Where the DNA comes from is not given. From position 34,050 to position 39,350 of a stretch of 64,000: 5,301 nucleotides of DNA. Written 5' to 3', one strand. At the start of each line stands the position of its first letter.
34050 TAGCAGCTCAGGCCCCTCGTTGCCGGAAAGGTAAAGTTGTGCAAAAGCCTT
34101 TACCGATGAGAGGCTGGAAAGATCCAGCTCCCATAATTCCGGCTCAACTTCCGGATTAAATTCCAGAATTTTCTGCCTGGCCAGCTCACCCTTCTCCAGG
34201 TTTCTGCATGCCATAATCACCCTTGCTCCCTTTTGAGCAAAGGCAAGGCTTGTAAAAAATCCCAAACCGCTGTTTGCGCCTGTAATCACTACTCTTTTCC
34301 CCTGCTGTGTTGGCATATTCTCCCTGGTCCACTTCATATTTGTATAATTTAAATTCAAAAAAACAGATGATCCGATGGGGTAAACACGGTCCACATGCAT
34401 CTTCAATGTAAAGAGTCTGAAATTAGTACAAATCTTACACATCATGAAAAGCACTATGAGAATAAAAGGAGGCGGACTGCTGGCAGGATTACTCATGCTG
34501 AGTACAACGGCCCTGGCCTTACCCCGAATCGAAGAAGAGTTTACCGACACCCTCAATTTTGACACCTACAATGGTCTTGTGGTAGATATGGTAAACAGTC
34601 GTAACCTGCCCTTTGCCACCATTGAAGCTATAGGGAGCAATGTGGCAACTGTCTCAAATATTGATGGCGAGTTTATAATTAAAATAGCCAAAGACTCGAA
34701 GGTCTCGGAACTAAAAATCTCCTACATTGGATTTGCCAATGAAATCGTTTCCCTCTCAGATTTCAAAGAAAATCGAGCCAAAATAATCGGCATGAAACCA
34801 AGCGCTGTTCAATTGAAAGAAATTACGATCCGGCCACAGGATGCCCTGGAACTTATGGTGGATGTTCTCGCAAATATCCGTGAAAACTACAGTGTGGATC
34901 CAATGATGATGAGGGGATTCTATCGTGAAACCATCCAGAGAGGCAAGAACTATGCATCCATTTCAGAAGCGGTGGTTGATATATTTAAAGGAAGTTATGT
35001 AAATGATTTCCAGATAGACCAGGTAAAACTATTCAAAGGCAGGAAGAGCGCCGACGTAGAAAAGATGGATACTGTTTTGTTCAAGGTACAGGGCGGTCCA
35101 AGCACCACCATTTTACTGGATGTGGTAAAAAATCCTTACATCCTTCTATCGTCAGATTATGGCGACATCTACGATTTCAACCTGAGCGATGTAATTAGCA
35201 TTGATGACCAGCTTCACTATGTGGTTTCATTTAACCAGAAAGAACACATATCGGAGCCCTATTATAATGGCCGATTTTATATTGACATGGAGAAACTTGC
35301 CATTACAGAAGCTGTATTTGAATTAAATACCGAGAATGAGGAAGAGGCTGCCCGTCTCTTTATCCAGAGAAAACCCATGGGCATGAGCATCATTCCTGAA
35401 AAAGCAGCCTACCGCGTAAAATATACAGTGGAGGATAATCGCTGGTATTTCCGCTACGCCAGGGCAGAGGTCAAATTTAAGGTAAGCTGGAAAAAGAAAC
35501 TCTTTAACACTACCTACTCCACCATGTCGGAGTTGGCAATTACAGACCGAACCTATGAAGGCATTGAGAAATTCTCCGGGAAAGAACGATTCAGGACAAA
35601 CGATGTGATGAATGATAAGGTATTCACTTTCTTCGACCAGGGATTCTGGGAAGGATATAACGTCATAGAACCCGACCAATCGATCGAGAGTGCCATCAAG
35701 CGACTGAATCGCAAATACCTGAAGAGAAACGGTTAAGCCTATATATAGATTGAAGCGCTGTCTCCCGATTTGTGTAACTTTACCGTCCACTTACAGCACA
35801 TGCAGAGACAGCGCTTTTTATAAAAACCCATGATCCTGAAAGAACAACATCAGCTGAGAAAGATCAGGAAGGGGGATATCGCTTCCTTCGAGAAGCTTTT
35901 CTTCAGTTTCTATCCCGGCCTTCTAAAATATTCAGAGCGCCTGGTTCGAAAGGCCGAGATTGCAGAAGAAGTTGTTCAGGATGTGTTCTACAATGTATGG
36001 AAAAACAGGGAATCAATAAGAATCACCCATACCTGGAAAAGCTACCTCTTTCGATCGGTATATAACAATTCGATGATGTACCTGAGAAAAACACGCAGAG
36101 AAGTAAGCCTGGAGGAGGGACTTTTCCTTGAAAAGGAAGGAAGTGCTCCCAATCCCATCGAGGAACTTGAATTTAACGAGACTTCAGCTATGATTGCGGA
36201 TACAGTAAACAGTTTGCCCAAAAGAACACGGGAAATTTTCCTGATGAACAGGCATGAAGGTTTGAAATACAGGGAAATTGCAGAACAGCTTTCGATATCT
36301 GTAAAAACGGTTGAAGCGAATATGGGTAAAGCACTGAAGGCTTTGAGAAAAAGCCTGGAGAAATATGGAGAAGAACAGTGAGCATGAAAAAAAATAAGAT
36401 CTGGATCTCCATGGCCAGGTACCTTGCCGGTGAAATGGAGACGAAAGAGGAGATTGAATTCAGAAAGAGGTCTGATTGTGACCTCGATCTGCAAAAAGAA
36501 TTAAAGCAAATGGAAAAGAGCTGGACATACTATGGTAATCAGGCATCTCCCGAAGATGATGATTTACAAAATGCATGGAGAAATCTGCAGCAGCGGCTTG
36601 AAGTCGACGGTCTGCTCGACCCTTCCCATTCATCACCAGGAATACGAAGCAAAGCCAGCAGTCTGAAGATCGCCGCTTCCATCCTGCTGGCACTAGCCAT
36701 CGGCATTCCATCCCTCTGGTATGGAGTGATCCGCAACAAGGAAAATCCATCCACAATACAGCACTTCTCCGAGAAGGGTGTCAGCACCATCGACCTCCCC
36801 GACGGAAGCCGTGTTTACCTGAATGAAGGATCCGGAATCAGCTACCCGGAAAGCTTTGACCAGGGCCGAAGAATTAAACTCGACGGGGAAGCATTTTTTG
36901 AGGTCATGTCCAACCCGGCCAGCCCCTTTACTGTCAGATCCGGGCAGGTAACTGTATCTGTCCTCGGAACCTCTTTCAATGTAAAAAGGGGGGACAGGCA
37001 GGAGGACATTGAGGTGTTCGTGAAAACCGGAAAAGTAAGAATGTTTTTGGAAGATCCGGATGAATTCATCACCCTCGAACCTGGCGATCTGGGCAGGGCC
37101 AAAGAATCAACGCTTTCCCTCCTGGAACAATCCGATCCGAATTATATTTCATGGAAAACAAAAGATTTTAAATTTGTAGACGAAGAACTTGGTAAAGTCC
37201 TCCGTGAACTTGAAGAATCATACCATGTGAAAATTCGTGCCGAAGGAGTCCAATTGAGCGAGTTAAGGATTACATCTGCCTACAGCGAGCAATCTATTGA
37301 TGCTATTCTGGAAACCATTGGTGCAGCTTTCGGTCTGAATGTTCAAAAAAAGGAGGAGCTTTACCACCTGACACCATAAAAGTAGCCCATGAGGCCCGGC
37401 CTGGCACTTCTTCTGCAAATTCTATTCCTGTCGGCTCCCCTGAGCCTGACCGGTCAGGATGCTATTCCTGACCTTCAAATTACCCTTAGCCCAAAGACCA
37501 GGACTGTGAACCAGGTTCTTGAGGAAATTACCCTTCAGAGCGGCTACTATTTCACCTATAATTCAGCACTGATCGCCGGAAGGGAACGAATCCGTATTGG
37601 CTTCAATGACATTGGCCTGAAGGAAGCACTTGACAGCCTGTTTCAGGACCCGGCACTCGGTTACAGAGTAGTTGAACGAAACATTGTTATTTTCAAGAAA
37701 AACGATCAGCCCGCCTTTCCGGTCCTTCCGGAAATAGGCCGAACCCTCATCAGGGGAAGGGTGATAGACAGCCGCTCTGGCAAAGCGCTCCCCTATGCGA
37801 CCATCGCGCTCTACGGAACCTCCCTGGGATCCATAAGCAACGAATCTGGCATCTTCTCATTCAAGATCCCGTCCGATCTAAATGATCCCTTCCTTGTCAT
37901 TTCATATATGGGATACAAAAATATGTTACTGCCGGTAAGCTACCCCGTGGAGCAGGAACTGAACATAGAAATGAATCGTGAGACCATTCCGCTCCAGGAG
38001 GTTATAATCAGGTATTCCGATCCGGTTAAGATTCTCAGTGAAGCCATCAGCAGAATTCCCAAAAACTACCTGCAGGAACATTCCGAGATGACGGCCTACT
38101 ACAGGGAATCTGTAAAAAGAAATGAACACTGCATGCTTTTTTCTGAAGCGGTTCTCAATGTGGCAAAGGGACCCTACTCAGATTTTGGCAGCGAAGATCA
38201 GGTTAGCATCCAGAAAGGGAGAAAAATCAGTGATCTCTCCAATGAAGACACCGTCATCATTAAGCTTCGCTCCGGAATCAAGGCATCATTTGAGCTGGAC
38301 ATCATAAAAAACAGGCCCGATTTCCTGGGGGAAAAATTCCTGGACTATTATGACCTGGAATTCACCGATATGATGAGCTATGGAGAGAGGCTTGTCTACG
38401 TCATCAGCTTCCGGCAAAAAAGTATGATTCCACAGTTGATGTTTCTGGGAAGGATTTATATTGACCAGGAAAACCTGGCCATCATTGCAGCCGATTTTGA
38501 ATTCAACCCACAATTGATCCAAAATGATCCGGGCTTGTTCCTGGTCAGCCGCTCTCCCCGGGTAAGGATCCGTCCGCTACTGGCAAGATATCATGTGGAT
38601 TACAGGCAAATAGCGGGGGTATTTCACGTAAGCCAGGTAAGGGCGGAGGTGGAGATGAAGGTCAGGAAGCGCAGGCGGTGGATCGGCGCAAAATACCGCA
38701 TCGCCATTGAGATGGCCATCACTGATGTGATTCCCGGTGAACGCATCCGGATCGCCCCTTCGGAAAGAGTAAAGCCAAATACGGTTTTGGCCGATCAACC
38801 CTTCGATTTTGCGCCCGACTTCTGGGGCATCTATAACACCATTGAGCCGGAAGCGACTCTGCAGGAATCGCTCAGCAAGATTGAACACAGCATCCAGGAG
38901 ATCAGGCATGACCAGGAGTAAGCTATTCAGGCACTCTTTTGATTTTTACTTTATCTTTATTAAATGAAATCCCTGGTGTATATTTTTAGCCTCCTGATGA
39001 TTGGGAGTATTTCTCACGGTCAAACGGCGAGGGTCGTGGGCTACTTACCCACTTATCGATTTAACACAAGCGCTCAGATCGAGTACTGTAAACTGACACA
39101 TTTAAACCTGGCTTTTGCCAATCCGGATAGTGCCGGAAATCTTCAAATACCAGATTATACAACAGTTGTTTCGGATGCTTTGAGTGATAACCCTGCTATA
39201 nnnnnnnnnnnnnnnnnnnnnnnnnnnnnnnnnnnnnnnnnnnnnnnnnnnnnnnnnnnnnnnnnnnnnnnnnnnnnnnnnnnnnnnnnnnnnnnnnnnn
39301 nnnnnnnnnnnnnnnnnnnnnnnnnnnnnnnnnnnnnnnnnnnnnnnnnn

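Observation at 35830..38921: ECF sigma/FecR pair whose STN-domain partner is a 510-aa barrel-less protein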

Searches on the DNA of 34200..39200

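Call 37: search_rna_families(source=window, start=34200, end=39200, threshold=evalue, max_evalue=10)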
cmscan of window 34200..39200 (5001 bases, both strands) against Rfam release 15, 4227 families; matches with E-value up to 10: 3.
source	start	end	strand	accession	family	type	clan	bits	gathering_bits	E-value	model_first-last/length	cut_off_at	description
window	38186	38298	+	RF01429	snoR130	Gene; snRNA; snoRNA; CD-box;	-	18.7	40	8.1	1-122/122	no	small nucleolar RNA snoR130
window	35853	35958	-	RF00056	SNORA71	Gene; snRNA; snoRNA; HACA-box;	-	17.9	60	4.8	1-134/134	no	Small nucleolar RNA SNORA71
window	35211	35257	+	RF03590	mir-2009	Gene; miRNA;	-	17.6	90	5.7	1-83/83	no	mir-2009 microRNA precursor family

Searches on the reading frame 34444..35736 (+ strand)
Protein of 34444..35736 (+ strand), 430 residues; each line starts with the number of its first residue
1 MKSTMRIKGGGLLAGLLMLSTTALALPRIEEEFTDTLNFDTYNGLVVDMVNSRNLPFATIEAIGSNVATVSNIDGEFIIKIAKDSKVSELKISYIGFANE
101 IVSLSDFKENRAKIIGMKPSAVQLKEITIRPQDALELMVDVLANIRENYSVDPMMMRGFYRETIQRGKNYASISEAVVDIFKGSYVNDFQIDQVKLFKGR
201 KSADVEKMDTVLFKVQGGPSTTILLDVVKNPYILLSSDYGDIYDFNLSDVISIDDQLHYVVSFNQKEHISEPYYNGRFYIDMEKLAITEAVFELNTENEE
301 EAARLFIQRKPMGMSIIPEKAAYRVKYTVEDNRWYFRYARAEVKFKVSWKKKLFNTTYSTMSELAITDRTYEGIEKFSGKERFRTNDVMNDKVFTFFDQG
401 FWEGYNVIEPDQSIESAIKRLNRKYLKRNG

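Call 3: search_protein_families(library=pfam, proteins=[window:34444-35736:+], max_evalue=1)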
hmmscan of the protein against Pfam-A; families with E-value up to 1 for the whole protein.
window:34444-35736:+ (430 aa): 3 families
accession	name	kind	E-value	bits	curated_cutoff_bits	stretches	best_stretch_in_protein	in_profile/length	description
PF13715.12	CarbopepD_reg_2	-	3.7e-10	40.1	32.2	1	43-128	2-87/88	CarboxypepD_reg-like domain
PF11427.14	HTH_Tnp_Tc3_1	-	0.16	12.3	21.1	1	103-129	4-28/50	Tc3 transposase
PF15976.11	CooC_C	-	0.24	11.9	29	1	49-87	23-61/93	CS1-pili formation C-terminal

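Call 4: search_protein_families(library=ncbifam, proteins=[window:34444-35736:+], max_evalue=1)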
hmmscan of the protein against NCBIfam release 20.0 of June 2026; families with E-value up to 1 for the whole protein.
window:34444-35736:+ (430 aa): 2 families
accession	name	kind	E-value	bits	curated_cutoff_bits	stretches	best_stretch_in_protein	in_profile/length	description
TIGR04056.1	OMP_RagA_SusC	subfamily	1.6e-07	30.1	368.25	1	41-129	2-83/981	SusC/RagA family TonB-linked outer membrane protein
NF001061.0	PRK00117.5-1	equivalog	0.24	11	264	1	284-310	167-193/246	recombination regulator RecX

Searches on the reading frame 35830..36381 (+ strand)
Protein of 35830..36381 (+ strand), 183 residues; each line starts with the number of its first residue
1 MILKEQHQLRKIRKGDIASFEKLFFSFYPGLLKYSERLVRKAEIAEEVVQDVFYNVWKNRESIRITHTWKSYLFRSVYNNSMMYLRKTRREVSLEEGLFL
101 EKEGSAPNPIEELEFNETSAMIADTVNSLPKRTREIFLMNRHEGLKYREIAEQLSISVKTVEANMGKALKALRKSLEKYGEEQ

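Call 3: search_protein_families(library=pfam, proteins=[window:35830-36381:+], max_evalue=1)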
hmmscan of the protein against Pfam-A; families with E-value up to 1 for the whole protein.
window:35830-36381:+ (183 aa): 12 families
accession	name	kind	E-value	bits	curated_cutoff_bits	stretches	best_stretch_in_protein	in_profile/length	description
PF08281.18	Sigma70_r4_2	-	1.7e-15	56.8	25.7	1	121-172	3-54/54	Sigma-70, region 4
PF04542.20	Sigma70_r2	-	1.2e-08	35.1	24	1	26-90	4-70/71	Sigma-70 region 2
PF04545.22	Sigma70_r4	-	3.3e-08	33.4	24.1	1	127-174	3-50/50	Sigma-70, region 4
PF07638.17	Sigma70_ECF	-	0.0001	22.7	21.1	1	111-167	122-174/185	ECF sigma factor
PF00196.25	GerE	-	0.00015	21.8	23.5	1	128-170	2-43/57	Bacterial regulatory proteins, luxR family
PF13384.12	HTH_23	-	0.0024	18.1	24.6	1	132-161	5-34/50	Homeodomain-like domain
PF13412.12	HTH_24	-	0.0056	16.7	21.9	1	139-167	12-40/48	Winged helix-turn-helix DNA-binding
PF08279.18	HTH_11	-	0.014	15.7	25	1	137-162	8-33/55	HTH domain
PF21476.4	PF0610-like_N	-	0.075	13.7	33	1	138-181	10-47/50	PF0610-like, N-terminal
PF02186.21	TFIIE_beta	-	0.1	13.3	28.1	0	138-173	12-47/66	TFIIE beta subunit core domain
PF08784.17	RPA_C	-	0.15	13.3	22.6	1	132-163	62-88/106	Replication protein A C terminal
PF13613.12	HTH_Tnp_4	-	0.2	11.7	27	1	142-177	17-52/53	Helix-turn-helix of DDE superfamily endonuclease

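Call 4: search_protein_families(library=ncbifam, proteins=[window:35830-36381:+], max_evalue=1)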
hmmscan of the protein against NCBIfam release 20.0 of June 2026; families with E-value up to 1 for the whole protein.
window:35830-36381:+ (183 aa): 119 families (the best 25 are shown)
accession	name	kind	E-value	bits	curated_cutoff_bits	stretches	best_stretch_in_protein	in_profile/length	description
TIGR02985.1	Sig70_bacteroi1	subfamily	9.1e-48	162.5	126.4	1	19-176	2-162/162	RNA polymerase sigma-70 factor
NF058625.1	sigma_PG0214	equivalog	4.5e-27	94.8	130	1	18-180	4-165/170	GFO_1088 family ECF-type sigma factor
TIGR02937.1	sigma70-ECF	superfamily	5.9e-27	94.3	42.9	1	19-176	2-165/165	sigma-70 family RNA polymerase sigma factor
NF004113.0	PRK05602.1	equivalog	5.3e-25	88.3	208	1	8-180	35-205/211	RNA polymerase sigma factor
NF009166.1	PRK12513.1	equivalog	6.4e-22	78.2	206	1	9-180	13-190/193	RNA polymerase sigma factor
TIGR02983.1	SigE-fam_strep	subfamily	6.9e-20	71.6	141.55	1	18-178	6-160/162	SigE family RNA polymerase sigma factor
NF007216.0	PRK09638.1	equivalog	5.2e-19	68.7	194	1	4-179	4-177/180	RNA polymerase sigma factor SigY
NF009189.0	PRK12537.1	equivalog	1.2e-18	67.3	261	1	8-176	13-181/182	RNA polymerase sigma factor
TIGR02950.1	SigM_subfam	subfamily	2.6e-18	66.3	147.95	1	20-176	2-158/159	RNA polymerase sigma factor, SigM family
NF008888.0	PRK11922.1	equivalog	7.8e-18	64.9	204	1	8-178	20-198/231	RNA polymerase sigma factor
NF009179.0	PRK12527.1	equivalog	1.5e-17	64.1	162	1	27-179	4-156/159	RNA polymerase sigma factor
NF009172.0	PRK12519.1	subfamily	1.8e-17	63.6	222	1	10-178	21-191/194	RNA polymerase sigma factor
NF007223.0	PRK09641.1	equivalog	3.7e-17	62.8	209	1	6-178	6-186/187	RNA polymerase sigma factor SigW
NF007218.0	PRK09639.1-2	equivalog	1.9e-16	60.3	265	1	15-181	21-184/185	RNA polymerase sigma factor SigX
NF005448.0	PRK07037.1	equivalog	2.6e-16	59.7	190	1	23-178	17-173/186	RNA polymerase factor sigma-70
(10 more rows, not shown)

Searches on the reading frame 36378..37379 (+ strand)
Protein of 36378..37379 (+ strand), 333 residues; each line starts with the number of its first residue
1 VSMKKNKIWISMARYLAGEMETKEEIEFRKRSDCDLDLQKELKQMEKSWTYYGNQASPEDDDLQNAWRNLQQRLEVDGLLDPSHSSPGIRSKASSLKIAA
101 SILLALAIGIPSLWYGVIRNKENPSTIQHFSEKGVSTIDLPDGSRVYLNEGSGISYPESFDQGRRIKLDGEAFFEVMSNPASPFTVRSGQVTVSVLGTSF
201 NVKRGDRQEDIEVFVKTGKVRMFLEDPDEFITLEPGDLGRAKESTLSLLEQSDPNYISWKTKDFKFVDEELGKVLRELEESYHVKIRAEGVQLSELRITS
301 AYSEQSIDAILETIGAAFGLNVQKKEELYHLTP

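Call 3: search_protein_families(library=pfam, proteins=[window:36378-37379:+], max_evalue=1)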
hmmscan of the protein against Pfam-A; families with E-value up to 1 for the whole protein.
window:36378-37379:+ (333 aa): 2 families
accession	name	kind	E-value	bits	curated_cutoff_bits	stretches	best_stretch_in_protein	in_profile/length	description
PF04773.18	FecR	-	3e-15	56.9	24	1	134-221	9-97/97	FecR protein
PF16344.10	FecR_C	-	1.1e-08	35.5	24.4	1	264-325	2-64/70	FecR, C-terminal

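Call 4: search_protein_families(library=ncbifam, proteins=[window:36378-37379:+], max_evalue=1)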
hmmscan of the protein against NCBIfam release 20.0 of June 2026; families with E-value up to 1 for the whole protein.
window:36378-37379:+ (333 aa): 2 families
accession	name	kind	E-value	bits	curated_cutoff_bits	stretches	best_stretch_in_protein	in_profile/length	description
NF007296.1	PRK09774.1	equivalog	1.6e-12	47.2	385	1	61-324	40-302/313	ferric citrate uptake sigma factor regulator FecR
NF047528.1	LIMLP_03685_anti-sigma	equivalog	0.068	12.3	200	0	178-229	168-219/347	LIMLP_03685 family anti-sigma factor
